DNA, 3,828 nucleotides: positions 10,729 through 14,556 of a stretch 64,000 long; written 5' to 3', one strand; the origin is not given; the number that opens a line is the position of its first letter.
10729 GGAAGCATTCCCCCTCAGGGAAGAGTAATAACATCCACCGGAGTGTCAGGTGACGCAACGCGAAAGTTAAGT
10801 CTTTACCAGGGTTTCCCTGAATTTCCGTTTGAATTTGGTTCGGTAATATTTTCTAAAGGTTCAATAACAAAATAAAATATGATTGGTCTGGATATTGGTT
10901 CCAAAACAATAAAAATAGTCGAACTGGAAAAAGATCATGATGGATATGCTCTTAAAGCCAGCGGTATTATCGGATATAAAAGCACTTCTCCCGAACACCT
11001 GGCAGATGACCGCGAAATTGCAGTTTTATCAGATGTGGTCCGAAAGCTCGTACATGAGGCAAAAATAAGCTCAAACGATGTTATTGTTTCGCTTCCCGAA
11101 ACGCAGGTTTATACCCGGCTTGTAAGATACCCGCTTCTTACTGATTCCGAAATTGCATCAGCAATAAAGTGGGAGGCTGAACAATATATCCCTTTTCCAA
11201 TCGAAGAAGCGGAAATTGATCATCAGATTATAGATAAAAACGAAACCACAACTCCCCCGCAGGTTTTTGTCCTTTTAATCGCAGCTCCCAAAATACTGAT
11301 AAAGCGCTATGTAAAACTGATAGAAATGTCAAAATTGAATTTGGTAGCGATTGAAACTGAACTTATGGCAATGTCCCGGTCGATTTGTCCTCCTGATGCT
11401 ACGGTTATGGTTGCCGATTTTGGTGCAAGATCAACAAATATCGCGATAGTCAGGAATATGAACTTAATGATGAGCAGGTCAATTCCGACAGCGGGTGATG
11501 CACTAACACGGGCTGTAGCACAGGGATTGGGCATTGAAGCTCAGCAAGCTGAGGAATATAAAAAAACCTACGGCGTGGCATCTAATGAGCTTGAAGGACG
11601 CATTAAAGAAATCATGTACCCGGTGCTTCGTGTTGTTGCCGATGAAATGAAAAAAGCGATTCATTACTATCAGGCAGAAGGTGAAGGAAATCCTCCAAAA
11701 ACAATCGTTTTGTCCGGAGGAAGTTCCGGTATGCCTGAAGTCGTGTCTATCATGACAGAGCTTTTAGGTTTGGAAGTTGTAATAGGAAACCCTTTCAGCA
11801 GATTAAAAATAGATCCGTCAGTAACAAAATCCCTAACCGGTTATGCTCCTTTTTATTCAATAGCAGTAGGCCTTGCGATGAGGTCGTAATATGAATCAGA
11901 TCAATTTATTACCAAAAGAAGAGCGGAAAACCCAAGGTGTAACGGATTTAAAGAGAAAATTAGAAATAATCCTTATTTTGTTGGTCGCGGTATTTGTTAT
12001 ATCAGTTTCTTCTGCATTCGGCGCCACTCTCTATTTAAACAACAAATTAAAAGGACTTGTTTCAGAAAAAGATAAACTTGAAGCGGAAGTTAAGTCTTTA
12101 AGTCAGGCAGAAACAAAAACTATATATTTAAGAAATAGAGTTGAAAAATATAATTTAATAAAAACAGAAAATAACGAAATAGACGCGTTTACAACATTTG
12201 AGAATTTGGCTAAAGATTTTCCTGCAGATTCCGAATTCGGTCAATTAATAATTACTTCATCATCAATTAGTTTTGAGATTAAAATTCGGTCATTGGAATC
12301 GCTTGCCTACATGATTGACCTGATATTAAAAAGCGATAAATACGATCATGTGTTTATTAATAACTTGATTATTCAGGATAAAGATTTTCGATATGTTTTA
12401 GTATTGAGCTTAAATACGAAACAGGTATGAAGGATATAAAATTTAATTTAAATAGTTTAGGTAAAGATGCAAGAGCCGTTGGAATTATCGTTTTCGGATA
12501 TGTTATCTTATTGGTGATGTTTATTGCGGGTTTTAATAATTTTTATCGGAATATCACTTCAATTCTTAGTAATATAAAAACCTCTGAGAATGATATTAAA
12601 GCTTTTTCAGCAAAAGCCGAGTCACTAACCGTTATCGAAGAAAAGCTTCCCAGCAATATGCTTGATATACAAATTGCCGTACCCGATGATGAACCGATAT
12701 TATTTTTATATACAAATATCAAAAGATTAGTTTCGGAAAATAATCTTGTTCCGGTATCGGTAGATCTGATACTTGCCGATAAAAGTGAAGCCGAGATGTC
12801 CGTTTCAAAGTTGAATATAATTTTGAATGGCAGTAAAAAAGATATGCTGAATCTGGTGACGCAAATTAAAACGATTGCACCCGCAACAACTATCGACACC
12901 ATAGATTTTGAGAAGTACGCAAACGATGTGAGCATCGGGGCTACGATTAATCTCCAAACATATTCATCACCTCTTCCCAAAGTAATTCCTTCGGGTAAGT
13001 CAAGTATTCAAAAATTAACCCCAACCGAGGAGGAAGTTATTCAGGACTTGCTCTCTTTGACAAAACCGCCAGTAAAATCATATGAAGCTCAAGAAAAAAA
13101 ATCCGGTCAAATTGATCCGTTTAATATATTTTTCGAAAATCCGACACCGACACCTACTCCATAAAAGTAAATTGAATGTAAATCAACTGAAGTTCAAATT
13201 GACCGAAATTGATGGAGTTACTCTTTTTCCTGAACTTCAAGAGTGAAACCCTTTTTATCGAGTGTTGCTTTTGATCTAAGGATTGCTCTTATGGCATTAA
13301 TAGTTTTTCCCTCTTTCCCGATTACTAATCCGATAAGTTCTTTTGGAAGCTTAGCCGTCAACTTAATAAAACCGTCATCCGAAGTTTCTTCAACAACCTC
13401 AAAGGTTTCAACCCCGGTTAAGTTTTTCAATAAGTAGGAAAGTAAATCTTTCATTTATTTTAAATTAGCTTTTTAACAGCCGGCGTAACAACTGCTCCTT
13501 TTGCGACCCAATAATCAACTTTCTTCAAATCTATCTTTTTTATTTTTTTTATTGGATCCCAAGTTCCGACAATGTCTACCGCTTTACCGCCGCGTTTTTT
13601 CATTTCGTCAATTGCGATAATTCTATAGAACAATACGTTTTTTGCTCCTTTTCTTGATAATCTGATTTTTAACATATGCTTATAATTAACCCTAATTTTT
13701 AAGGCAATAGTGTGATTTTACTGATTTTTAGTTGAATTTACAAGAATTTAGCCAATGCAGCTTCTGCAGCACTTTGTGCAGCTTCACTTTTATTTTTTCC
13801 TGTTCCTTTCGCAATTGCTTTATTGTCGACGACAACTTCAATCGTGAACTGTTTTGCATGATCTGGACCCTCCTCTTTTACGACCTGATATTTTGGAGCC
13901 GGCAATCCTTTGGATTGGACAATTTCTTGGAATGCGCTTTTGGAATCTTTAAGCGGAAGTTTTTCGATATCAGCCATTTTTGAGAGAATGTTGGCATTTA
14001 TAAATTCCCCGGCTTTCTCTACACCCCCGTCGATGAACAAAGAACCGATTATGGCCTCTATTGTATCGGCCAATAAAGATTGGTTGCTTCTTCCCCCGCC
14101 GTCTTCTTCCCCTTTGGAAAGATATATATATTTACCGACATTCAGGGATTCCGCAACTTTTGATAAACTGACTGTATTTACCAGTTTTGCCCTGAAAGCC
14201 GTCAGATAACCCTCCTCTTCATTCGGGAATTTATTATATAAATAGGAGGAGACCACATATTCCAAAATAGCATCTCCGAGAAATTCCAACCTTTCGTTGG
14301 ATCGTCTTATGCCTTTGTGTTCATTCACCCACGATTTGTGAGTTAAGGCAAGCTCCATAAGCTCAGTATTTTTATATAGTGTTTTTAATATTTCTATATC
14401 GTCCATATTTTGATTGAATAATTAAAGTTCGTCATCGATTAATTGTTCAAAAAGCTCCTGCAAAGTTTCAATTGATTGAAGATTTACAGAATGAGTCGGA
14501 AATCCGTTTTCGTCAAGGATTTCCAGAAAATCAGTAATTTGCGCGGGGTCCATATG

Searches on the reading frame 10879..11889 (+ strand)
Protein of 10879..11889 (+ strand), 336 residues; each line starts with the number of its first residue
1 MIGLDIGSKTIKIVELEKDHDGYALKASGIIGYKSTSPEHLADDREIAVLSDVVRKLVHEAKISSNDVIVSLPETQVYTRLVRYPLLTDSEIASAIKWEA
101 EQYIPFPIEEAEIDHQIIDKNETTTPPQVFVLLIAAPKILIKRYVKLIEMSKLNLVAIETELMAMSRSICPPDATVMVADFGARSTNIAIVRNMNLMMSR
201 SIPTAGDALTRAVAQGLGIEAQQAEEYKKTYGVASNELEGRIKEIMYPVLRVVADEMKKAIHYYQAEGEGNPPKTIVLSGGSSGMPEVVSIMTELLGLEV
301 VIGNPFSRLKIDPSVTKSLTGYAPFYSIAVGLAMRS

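Call 82: search_protein_families(library=pfam, proteins=[window:10879-11889:+], max_evalue=0.001)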
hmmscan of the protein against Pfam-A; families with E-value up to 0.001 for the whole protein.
window:10879-11889:+ (336 aa): 5 families
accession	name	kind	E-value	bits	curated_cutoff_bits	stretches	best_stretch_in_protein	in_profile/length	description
PF11104.14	PilM_2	-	1.8e-49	168.9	27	1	3-336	1-339/340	Type IV pilus assembly protein PilM;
PF14450.12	FtsA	-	2.1e-17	64.1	31.8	1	178-306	2-113/127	Cell division protein FtsA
PF06723.19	MreB_Mbl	-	8.1e-07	28.6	27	1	175-238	146-215/327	MreB/Mbl protein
PF08841.16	DDR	-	4e-05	23.2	24.6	1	158-234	116-193/328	Diol dehydratase reactivase ATPase-like domain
PF25216.1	Volactin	-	0.00077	19.5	35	0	181-331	173-316/321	Volactin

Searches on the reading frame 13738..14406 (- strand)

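Call 60: search_protein_families(library=pfam, proteins=[window:13738-14406:-], max_evalue=0.001)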
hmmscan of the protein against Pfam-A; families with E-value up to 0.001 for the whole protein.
window:13738-14406:- (222 aa): 5 families
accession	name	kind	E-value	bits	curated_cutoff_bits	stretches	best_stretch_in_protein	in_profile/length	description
PF14622.11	Ribonucleas_3_3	-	8.2e-39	133.1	35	1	13-143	1-127/128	Ribonuclease-III-like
PF00636.31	Ribonuclease_3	-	3.3e-25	89.3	27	1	38-128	1-102/102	Ribonuclease III domain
PF00035.32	dsrm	-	7.2e-19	68.6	23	1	156-220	2-65/66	Double-stranded RNA binding motif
PF22935.1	RM44_endonuclase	-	1.7e-07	31.9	27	1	24-123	30-139/139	Large ribosomal subunit protein mL44, endonuclease domain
PF14709.13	DND1_DSRM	-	8e-07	29.7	25.7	1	154-218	2-76/80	double strand RNA binding domain from DEAD END PROTEIN 1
